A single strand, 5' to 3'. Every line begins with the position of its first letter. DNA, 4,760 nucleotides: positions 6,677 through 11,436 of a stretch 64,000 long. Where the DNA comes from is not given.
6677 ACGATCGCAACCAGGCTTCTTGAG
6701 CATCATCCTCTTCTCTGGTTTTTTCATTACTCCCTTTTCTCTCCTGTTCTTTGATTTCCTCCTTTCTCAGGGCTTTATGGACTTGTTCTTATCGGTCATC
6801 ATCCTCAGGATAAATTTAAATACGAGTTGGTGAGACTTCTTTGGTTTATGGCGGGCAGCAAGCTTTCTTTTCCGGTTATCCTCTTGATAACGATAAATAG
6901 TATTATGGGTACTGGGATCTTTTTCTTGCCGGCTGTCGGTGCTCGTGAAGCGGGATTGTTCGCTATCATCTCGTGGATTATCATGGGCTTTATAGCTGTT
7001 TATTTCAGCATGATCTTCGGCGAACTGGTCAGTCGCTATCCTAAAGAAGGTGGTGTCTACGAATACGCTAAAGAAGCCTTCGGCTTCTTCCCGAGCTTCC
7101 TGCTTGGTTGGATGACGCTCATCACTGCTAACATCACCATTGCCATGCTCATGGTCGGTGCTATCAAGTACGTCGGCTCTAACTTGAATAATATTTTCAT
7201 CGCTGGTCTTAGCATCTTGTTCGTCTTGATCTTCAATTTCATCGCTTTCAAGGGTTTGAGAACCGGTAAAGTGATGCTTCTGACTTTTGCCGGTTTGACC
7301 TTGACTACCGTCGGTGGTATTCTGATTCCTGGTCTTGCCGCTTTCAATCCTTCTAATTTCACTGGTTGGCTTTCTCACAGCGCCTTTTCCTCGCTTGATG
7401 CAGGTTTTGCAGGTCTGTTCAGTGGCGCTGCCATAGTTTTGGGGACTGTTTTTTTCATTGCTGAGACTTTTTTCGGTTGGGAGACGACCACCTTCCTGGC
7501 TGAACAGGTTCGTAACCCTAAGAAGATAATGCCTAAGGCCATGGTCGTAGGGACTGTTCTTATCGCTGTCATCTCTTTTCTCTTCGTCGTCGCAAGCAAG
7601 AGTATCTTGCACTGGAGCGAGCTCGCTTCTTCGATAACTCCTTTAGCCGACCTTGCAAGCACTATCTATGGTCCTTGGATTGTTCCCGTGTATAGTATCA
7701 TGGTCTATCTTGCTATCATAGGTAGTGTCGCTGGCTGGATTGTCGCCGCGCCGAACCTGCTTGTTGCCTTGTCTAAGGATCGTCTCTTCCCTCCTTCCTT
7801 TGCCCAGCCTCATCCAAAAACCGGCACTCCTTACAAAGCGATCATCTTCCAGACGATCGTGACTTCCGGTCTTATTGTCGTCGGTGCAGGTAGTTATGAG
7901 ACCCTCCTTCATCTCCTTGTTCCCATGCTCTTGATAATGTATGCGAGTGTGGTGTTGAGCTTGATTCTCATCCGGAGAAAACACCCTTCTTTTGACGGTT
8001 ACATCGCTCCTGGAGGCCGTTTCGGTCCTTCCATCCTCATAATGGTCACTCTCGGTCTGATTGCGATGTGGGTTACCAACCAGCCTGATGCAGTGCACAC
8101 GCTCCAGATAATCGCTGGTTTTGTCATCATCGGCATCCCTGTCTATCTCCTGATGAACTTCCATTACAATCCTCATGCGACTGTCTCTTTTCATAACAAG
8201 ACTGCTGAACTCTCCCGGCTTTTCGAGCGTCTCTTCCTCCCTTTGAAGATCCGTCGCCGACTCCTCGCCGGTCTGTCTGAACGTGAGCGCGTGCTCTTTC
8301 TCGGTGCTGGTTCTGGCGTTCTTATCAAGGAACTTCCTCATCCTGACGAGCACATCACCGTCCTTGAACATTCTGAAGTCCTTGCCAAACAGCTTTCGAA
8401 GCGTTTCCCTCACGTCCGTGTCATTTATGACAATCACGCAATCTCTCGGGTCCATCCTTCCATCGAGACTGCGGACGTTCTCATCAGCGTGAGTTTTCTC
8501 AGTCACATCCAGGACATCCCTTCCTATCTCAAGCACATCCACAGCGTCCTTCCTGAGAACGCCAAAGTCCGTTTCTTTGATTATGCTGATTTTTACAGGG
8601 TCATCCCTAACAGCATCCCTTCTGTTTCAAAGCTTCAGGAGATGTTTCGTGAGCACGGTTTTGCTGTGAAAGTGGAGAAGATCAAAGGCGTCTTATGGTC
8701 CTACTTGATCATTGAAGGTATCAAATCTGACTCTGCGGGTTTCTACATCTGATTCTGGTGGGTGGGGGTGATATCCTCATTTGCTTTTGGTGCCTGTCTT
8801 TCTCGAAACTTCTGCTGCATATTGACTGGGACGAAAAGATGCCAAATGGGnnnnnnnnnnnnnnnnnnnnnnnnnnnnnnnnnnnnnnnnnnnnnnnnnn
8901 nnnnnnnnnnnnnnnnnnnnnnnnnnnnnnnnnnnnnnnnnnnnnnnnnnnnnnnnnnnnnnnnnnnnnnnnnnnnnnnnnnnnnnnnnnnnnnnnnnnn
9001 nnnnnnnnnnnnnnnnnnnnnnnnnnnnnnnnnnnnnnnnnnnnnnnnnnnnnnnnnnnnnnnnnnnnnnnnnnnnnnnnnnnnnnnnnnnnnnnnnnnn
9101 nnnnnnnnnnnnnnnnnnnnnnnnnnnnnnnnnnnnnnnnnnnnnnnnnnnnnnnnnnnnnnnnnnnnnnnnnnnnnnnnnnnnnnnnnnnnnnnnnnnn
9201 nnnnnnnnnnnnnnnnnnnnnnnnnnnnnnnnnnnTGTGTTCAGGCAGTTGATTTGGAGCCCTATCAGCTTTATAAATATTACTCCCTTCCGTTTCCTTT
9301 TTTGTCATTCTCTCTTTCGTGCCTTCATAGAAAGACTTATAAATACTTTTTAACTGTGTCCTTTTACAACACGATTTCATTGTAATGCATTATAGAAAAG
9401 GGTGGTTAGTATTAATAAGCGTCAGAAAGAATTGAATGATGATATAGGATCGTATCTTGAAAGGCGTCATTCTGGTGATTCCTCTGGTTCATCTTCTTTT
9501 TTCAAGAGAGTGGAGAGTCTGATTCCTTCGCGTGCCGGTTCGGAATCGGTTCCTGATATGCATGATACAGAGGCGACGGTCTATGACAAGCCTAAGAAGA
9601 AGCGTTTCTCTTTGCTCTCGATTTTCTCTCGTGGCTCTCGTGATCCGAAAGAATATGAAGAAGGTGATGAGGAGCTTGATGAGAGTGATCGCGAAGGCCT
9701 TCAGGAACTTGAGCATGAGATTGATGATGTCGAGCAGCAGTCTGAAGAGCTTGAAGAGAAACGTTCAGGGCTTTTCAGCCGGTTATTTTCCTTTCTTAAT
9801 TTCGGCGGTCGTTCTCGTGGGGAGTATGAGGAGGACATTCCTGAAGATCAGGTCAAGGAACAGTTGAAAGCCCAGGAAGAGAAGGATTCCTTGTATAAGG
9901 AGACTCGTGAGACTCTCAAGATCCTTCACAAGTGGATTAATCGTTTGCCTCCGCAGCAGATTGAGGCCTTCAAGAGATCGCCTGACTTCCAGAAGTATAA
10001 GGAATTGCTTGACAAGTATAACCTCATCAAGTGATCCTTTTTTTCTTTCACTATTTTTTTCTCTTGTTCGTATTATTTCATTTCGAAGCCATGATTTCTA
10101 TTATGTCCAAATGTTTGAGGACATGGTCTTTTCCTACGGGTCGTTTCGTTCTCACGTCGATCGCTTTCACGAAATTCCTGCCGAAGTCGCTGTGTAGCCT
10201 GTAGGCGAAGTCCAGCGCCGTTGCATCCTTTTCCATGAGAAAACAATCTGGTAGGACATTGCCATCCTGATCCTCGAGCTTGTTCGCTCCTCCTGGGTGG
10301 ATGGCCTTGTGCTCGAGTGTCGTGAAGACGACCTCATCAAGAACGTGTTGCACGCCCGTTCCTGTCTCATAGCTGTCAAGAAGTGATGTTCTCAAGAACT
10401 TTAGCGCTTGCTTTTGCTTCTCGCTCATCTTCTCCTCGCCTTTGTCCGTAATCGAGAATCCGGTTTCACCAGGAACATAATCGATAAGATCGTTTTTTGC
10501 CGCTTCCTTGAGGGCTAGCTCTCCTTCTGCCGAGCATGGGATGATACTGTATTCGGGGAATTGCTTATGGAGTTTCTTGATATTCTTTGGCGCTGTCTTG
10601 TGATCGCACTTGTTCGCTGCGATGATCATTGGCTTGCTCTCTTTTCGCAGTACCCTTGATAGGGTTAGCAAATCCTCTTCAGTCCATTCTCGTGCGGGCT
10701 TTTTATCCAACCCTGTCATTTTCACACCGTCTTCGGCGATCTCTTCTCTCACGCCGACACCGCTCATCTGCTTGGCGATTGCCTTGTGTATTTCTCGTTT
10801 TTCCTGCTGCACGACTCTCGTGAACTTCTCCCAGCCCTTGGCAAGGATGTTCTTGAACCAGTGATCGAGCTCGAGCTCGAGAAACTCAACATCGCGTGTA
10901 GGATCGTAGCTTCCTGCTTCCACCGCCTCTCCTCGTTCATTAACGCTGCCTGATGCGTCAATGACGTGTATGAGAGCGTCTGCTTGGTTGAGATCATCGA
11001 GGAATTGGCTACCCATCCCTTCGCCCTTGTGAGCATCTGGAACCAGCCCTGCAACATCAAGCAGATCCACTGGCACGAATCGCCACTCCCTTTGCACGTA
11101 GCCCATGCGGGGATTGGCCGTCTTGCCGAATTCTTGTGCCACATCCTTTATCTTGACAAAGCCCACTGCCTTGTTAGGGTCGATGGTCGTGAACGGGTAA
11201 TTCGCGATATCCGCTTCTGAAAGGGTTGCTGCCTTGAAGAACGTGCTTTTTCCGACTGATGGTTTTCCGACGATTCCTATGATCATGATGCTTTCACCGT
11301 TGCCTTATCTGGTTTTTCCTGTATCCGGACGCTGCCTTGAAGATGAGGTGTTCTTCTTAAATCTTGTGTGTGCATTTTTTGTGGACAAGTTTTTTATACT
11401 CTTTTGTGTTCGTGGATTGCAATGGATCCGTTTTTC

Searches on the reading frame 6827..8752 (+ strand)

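Call 85: search_protein_families(library=pfam, proteins=[window:6827-8752:+], max_evalue=0.0001)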
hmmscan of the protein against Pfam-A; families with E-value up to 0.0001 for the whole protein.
window:6827-8752:+ (641 aa): 4 families
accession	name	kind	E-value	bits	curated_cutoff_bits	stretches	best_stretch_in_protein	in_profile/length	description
PF13520.12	AA_permease_2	-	3e-38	132.3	27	1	14-418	2-408/427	Amino acid permease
PF00324.27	AA_permease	-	1.8e-30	106.5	24.6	1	18-450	2-460/470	Amino acid permease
PF13489.12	Methyltransf_23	-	6.3e-07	29.7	27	1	474-586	11-119/164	Methyltransferase domain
PF08242.18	Methyltransf_12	-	5.7e-06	27.4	30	1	492-579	3-96/98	Methyltransferase domain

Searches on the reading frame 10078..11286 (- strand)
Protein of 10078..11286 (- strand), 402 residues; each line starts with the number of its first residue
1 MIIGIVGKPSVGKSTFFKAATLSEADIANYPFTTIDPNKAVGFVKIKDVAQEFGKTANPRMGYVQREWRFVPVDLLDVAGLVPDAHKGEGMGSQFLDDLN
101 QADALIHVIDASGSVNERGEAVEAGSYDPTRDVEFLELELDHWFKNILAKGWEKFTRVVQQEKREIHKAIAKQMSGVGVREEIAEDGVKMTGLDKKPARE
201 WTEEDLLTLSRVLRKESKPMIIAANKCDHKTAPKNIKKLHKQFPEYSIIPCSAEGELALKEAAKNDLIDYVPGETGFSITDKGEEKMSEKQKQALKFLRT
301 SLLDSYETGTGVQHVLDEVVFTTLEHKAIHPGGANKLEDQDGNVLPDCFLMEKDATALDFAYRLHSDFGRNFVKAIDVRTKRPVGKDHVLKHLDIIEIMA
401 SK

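Call 85: search_protein_families(library=pfam, proteins=[window:10078-11286:-], max_evalue=0.0001)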
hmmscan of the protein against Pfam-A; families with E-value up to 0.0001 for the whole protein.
window:10078-11286:- (402 aa): 4 families
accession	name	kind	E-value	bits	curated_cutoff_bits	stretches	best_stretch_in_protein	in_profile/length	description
PF08438.16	YGR210-like_G4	-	6.6e-29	100.9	24.7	1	223-331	1-105/108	Obg-like GTPase YGR210-like, G4 motif-containing domain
PF01926.29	MMR_HSR1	-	3.1e-19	69.6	21.9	1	3-118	2-92/113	50S ribosome-binding GTPase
PF02824.27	TGS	-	9.6e-10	38.8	22.2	1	346-399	6-59/60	TGS domain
PF02421.24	FeoB_N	-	4.2e-07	30.1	27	1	3-40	3-40/156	Ferrous iron transport protein B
